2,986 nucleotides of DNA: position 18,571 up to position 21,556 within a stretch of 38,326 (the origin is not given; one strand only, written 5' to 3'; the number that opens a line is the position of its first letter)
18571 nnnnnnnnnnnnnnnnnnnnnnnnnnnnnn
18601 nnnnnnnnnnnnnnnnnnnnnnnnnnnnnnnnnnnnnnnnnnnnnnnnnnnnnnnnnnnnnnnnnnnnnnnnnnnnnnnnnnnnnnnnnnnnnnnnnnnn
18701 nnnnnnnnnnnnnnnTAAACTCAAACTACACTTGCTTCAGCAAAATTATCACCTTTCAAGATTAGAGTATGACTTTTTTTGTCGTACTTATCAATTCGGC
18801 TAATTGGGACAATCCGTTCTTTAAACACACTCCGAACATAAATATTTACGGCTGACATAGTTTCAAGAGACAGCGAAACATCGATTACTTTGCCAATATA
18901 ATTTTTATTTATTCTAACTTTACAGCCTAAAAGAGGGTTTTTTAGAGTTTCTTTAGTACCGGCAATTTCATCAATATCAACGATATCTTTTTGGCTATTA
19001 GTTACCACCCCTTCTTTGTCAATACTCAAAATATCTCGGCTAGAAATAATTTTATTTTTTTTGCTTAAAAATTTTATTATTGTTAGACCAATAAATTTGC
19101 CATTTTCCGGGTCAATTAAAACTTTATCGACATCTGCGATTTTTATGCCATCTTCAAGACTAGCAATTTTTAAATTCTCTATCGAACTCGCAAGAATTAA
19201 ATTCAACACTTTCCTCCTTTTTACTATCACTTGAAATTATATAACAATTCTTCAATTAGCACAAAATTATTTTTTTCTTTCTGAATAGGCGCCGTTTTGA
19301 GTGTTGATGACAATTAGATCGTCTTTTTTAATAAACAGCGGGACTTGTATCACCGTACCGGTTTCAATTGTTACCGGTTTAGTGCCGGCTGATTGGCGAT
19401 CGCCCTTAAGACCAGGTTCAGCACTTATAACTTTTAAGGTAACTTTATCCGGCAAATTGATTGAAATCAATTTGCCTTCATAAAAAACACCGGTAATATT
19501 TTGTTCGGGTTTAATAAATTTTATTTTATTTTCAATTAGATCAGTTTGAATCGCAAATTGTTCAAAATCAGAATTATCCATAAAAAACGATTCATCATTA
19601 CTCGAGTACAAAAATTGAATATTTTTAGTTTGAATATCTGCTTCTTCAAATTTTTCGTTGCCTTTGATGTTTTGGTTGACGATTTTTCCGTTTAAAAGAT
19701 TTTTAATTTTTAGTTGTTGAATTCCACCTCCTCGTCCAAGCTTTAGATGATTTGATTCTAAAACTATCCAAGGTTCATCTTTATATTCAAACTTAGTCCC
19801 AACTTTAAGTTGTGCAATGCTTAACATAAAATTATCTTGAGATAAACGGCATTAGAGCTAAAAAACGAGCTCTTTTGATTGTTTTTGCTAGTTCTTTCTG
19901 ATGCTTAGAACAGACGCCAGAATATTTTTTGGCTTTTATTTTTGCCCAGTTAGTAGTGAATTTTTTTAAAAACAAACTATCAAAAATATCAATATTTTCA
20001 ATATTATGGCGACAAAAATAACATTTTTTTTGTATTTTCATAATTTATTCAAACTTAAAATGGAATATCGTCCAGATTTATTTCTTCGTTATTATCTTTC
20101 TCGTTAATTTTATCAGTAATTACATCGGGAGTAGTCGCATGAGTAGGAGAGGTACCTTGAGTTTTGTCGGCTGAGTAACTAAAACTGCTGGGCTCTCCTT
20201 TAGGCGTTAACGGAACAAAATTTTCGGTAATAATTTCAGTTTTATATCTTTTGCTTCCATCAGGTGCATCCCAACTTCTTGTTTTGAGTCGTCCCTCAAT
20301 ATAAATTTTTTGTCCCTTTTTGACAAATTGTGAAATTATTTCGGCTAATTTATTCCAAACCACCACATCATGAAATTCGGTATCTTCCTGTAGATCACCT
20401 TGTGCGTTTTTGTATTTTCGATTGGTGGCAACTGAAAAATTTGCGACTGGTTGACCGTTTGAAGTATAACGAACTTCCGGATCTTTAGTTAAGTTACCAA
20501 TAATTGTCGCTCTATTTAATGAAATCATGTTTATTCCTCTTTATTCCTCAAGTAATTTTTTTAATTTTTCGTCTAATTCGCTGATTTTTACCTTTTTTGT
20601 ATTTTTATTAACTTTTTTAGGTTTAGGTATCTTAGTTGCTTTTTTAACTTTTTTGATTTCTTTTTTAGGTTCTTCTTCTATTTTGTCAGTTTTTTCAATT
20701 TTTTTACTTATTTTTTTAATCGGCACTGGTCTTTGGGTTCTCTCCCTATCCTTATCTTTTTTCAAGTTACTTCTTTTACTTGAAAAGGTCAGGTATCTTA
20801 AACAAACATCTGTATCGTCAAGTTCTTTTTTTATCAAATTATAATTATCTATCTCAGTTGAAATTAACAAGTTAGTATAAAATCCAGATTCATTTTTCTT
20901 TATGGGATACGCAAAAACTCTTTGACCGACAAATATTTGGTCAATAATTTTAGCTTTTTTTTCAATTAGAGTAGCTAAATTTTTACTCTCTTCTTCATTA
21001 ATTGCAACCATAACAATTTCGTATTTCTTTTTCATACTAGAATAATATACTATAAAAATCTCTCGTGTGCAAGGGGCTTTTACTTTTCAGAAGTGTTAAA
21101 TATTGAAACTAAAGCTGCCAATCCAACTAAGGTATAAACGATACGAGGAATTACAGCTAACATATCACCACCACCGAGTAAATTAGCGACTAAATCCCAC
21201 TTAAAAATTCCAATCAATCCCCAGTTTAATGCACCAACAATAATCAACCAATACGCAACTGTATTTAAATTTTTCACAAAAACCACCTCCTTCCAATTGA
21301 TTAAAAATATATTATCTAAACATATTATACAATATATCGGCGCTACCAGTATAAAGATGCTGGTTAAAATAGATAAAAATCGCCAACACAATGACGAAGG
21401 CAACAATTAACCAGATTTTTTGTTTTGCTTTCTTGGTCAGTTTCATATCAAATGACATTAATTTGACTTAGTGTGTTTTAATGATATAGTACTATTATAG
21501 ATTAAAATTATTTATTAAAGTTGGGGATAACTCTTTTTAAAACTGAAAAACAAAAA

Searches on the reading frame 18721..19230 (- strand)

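Call 6: search_protein_families(library=pfam, proteins=[window:18721-19230:-], max_evalue=0.01)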
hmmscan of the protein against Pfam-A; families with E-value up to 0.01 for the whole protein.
window:18721-19230:- (169 aa): 1 family
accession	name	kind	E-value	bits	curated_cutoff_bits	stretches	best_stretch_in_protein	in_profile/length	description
PF05239.21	PRC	-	2.1e-06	28.1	21.2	1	12-79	4-73/78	PRC-barrel domain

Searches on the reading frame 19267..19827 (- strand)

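Call 6: search_protein_families(library=pfam, proteins=[window:19267-19827:-], max_evalue=0.01)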
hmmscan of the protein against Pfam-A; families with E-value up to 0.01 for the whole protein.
window:19267-19827:- (186 aa): 3 families
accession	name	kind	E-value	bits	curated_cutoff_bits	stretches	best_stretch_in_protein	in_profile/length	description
PF09285.17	Elong-fact-P_C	-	2.8e-22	78.6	25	1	129-184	1-56/56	Elongation factor P, C-terminal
PF08207.18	EFP_N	-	9.5e-16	58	23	1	4-60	2-58/58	Elongation factor P (EF-P) KOW-like domain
PF01132.26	EFP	-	6.6e-15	55.3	27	1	68-121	1-54/54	Elongation factor P (EF-P) OB domain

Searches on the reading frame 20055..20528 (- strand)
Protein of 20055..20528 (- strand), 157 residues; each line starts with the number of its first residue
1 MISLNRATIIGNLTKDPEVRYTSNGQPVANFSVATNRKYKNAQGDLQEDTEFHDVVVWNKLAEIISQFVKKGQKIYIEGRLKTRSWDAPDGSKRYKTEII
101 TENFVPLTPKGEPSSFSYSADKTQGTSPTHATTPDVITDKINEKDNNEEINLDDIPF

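Call 6: search_protein_families(library=pfam, proteins=[window:20055-20528:-], max_evalue=0.01)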
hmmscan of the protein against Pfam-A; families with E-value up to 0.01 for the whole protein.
window:20055-20528:- (157 aa): 3 families
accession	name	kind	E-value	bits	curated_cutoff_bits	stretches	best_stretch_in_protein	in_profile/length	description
PF00436.31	SSB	-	1.9e-38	131.1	26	1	4-104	1-101/104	Single-strand binding protein family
PF01336.31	tRNA_anti-codon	-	0.0015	18.9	27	1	44-103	20-71/75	OB-fold nucleic acid binding domain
PF22657.2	SSB_1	-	0.0064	17.1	27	1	5-85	1-79/91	Another single-strand binding protein family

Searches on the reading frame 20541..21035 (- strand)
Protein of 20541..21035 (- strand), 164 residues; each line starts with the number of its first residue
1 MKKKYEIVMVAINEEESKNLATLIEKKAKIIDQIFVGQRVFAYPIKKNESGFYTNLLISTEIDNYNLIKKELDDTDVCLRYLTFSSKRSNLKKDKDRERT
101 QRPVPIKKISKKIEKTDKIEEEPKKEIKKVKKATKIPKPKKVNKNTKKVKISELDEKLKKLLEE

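Call 6: search_protein_families(library=pfam, proteins=[window:20541-21035:-], max_evalue=0.01)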
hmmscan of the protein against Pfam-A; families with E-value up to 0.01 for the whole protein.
window:20541-21035:- (164 aa): 1 family
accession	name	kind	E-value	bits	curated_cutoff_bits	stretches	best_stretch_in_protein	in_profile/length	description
PF01250.22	Ribosomal_S6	-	4.4e-07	30.4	27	1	5-84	2-89/90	Ribosomal protein S6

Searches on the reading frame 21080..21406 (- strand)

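Call 52: search_protein_families(library=pfam, proteins=[window:21080-21406:-], max_evalue=0.01)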
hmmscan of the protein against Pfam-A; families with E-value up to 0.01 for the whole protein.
window:21080-21406:- (108 aa): 1 family
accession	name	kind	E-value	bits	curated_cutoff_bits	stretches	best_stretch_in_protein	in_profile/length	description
PF04070.17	DUF378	-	7.1e-20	71.1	25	1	46-103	2-57/60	Domain of unknown function (DUF378)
